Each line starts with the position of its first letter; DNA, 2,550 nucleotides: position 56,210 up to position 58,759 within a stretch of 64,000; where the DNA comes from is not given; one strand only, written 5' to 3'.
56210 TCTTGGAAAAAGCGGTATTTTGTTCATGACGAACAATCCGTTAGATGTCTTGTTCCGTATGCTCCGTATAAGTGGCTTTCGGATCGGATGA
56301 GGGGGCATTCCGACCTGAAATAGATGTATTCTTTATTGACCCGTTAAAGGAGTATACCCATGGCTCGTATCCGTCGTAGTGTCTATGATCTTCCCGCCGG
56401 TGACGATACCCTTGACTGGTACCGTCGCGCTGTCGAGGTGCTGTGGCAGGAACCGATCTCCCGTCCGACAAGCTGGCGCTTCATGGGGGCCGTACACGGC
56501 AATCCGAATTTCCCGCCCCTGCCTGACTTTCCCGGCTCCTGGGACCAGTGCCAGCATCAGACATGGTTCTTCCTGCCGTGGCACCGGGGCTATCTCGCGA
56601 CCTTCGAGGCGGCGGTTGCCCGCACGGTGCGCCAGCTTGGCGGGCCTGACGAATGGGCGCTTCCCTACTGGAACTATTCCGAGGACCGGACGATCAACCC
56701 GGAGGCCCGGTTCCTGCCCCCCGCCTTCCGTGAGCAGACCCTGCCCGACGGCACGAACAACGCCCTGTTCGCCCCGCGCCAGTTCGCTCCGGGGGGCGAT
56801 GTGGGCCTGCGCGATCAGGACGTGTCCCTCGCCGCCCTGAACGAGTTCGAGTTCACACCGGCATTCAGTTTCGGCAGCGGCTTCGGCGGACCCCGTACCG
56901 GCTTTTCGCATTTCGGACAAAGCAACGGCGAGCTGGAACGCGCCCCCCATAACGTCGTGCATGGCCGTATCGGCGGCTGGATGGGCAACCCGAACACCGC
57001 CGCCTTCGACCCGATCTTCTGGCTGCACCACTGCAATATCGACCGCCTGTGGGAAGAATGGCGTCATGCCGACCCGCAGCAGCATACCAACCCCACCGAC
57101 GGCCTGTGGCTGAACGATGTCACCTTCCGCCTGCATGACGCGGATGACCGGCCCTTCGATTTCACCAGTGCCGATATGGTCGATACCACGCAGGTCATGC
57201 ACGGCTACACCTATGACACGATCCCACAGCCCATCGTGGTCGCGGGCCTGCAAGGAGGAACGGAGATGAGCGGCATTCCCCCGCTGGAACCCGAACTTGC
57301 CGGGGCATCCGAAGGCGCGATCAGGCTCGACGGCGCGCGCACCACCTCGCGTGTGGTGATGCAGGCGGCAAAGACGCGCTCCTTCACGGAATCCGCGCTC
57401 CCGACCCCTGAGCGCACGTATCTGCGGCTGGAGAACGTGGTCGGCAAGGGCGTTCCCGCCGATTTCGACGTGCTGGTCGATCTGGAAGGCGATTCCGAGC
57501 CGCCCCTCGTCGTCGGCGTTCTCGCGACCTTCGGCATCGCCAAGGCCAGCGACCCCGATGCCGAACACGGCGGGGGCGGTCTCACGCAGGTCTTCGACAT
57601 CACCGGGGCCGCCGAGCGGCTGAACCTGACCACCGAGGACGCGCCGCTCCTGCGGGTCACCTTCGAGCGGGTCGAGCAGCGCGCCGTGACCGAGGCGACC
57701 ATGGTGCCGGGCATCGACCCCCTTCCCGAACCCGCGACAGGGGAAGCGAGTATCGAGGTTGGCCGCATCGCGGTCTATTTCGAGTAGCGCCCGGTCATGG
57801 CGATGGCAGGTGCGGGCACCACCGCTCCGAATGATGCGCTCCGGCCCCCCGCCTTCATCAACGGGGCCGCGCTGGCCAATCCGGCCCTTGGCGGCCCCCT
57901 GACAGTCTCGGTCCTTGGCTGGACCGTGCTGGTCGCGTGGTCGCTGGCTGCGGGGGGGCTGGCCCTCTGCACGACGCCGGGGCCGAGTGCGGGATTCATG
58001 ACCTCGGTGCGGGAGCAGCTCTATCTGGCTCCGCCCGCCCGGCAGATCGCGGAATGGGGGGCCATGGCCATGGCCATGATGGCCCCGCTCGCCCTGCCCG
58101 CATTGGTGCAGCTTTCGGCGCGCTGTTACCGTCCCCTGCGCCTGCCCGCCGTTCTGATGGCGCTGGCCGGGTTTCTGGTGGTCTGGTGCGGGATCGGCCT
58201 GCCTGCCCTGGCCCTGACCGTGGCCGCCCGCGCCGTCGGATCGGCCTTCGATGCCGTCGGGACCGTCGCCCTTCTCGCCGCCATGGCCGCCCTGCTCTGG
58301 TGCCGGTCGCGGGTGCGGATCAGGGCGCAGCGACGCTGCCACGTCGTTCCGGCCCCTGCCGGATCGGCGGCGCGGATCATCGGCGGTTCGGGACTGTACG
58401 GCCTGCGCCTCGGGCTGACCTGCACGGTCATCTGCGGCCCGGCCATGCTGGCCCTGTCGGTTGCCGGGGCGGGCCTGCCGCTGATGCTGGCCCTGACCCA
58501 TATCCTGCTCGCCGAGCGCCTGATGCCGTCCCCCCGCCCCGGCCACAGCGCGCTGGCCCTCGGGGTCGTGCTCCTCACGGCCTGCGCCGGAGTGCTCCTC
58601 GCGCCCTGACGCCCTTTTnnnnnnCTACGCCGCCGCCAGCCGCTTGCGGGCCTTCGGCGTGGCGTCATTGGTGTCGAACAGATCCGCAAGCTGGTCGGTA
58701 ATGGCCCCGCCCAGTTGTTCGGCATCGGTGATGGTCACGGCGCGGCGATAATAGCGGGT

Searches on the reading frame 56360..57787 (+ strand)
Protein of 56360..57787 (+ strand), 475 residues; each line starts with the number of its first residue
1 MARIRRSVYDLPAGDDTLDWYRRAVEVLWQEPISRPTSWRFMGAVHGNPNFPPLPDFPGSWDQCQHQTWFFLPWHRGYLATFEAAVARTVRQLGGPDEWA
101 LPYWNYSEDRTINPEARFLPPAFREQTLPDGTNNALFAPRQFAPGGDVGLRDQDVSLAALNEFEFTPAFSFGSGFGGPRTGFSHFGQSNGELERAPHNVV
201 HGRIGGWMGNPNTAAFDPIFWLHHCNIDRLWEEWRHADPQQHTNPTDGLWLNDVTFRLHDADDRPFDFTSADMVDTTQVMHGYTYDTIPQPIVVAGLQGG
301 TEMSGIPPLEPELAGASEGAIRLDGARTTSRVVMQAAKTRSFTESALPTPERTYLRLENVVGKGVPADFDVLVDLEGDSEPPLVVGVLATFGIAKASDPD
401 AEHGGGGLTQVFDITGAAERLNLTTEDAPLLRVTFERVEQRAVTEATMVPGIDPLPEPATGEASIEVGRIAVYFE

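Call 47: search_protein_families(library=pfam, proteins=[window:56360-57787:+], max_evalue=0.001)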
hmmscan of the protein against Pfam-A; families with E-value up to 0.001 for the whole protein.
window:56360-57787:+ (475 aa): 2 families
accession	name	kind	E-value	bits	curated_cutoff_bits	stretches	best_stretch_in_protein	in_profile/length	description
PF00264.25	Tyrosinase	-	1e-34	121.2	22.6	1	37-236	2-213/214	Common central domain of tyrosinase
PF25271.1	DUF7868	-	3e-27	96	25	1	311-474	2-157/158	Domain of unknown function (DUF7868)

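Call 61: search_solved_structures(query=window:56360-57784:+, max_evalue=0.01)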
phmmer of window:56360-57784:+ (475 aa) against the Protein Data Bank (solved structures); distinct sequences matched with E-value up to 0.01: 62 (the best 60 are shown).
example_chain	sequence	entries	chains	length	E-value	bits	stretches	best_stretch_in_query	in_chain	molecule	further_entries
8b74_A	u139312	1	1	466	4e-75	257.1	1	4-422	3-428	Oxidoreductase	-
8trz_A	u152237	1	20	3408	2.6e-70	241.2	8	38-236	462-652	Hemocyanin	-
6r83_1a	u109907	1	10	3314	5.6e-65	223.6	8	37-236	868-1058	Hemocyanin subunit 1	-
3j32_A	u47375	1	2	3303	3.5e-57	197.9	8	3-236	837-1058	Hemocyanin isoform 1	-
4yd9_A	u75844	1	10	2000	5e-47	164.4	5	38-273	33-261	hemocyanin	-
4bed_A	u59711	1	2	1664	8.9e-36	127.3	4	18-236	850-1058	HEMOCYANIN KLH1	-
7xio_A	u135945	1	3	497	6.6e-30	107.9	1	3-290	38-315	Polyphenol oxidase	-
4bed_B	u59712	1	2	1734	3.3e-29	105.6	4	40-254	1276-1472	HEMOCYANIN KLH1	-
2p3x_A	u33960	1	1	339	4.4e-21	78.8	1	17-291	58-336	Polyphenol oxidase, chloroplast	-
9wfm_A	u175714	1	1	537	1.2e-19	74.1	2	191-237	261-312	Tyrosinase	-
8bbq_A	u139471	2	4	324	7.4e-19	71.5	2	144-264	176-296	Core tyrosinase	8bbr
4yd9_B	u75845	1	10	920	2.5e-16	63.1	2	196-237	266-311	hemocyanin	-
1wx2_A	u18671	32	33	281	1.7e-15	60.4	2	196-277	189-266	tyrosinase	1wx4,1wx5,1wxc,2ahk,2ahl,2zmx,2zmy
4z0y_A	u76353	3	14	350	1.7e-15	60.4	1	17-262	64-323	Aurone synthase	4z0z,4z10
1bt1_A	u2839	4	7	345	2.3e-15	60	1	16-291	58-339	PROTEIN (CATECHOL OXIDASE)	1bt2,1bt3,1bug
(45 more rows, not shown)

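Call 94: search_solved_structures(query=window:56360-57784:+, max_evalue=1e-60, show_alignments=1)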
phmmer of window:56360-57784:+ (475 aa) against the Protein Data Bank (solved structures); distinct sequences matched with E-value up to 1e-60: 3.
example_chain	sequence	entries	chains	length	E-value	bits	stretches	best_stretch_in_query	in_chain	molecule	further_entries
8b74_A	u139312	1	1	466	4e-75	257.1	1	4-422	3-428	Oxidoreductase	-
8trz_A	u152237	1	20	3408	2.6e-70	241.2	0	38-236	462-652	Hemocyanin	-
6r83_1a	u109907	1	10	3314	5.6e-65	223.6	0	37-236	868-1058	Hemocyanin subunit 1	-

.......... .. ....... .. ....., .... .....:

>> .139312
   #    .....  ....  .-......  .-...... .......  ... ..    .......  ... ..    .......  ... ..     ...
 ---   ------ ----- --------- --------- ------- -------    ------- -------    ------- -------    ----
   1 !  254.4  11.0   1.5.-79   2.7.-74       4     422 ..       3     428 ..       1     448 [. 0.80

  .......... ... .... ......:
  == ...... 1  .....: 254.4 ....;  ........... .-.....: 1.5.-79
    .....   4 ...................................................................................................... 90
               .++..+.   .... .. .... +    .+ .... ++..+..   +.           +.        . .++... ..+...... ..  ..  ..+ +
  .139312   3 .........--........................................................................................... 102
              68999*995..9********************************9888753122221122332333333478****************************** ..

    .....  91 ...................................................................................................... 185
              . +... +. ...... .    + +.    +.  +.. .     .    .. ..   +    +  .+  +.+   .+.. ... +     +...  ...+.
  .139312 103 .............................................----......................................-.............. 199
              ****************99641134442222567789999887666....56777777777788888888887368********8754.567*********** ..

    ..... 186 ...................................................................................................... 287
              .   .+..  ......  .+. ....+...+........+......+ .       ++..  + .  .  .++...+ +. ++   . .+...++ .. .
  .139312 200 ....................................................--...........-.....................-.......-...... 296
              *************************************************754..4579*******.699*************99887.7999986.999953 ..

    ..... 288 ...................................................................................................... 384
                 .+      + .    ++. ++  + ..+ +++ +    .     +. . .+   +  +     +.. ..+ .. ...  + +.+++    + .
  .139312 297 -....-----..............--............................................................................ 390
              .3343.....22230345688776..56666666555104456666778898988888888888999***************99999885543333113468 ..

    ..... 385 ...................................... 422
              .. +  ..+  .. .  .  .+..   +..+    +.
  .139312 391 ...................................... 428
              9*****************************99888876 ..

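Call 104: find_related_loci(query=A5, collection=metagenome_contigs, flank=10000)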
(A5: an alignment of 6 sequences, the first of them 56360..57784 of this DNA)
Query A5 (475 aa) in metagenome_contigs; peptide patterns used: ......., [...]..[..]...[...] (x = any residue, [..] = any of these).
600 stretches matched a pattern (row limit reached: there are more); 440 encode a relative of the query (tblastn E <= 1e-3); the best 80 are kept; 80 distinct loci.
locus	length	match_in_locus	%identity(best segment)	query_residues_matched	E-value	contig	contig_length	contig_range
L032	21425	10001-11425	86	1-475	0e+0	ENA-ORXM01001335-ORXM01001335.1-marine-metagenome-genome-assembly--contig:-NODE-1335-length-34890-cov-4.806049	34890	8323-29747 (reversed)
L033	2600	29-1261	61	61-474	2e-162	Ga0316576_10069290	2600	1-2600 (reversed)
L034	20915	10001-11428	50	3-475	5e-144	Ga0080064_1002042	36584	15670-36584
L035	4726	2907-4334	49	3-475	2e-145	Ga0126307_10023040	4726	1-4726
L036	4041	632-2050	50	3-475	3e-142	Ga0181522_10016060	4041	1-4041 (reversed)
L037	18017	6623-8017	47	3-474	3e-123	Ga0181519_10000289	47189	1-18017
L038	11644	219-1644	46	4-475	3e-122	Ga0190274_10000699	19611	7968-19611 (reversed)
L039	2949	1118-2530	44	2-475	3e-119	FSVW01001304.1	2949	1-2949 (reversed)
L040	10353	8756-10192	44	3-474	6e-113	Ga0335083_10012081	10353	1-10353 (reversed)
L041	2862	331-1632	44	3-421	2e-108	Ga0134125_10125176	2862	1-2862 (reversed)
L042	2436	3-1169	48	86-475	2e-108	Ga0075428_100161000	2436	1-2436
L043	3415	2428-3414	52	6-332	1e-101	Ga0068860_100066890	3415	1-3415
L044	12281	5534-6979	41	3-474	5e-99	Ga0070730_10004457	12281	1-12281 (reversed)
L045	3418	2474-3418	53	3-315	4e-98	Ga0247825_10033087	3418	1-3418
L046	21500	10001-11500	40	16-475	3e-95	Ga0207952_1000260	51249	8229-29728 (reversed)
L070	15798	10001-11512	35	1-472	1e-74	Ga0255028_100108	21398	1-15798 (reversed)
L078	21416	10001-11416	37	3-475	2e-73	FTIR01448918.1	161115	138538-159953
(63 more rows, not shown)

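Call 108: search_protein_families(library=pfam, proteins=[L070:7818-9383:+, L078:7728-9554:+, L078:4210-7548:+, L070:6750-7496:+], max_evalue=0.001)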
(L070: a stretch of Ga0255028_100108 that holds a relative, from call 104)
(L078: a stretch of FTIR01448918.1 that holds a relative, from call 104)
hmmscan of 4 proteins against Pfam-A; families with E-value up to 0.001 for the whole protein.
L070:7818-9383:+ (521 aa): 1 family
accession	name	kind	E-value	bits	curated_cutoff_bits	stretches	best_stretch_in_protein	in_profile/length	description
PF00082.27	Peptidase_S8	-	2.1e-43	149.1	21.8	1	232-506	1-286/288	Subtilase family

L078:7728-9554:+ (608 aa): 1 family
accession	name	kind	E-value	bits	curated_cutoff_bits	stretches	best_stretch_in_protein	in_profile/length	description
PF00082.27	Peptidase_S8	-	2.8e-32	112.6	21.8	1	327-572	1-260/288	Subtilase family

L078:4210-7548:+ (1112 aa): 9 families
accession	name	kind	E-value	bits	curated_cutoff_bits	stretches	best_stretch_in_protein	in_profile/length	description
PF00580.27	UvrD-helicase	-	3.6e-58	197.8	23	1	197-472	3-271/271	UvrD/REP helicase N-terminal domain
PF13245.12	AAA_19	-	9.4e-23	81.3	25.1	1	202-454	4-131/134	AAA domain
PF13361.12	UvrD_C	-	5.4e-21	75.8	25.6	2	760-843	284-345/350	UvrD-like helicase C-terminal domain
PF13538.12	UvrD_C_2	-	7.9e-09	35.7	27.4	0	824-844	31-52/52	UvrD-like helicase C-terminal domain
PF13604.12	AAA_30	-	1e-08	35.6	27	1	198-272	5-81/191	AAA domain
PF01443.25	Viral_helicase1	-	6.9e-08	33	21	1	414-461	59-106/228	Viral superfamily 1 RNA helicase core domain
PF06114.19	Peptidase_M78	-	8.4e-07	29.3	22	1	84-175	45-121/123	IrrE N-terminal-like domain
PF13086.12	AAA_11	-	8e-06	26.2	27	1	206-261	14-74/257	AAA domain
PF12705.13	PDDEXK_1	-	0.00079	19.9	22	0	892-960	2-73/247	PD-(D/E)XK nuclease superfamily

L070:6750-7496:+ (248 aa): 0 families

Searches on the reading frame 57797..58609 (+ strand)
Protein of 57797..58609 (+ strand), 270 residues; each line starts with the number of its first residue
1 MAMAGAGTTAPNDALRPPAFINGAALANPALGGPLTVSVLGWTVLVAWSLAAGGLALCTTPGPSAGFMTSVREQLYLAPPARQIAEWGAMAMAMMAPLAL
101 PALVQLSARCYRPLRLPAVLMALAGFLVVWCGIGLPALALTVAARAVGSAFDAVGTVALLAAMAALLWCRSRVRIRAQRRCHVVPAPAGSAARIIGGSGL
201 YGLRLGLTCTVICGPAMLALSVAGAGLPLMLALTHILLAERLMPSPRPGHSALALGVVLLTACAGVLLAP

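Call 47: search_protein_families(library=pfam, proteins=[window:57797-58609:+], max_evalue=0.001)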
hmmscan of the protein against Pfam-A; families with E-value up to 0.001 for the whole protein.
window:57797-58609:+ (270 aa): 1 family
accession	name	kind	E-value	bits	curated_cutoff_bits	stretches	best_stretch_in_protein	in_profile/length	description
PF09948.15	PpoB2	-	1.9e-16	61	28.7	1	85-261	2-183/188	Copper chaperone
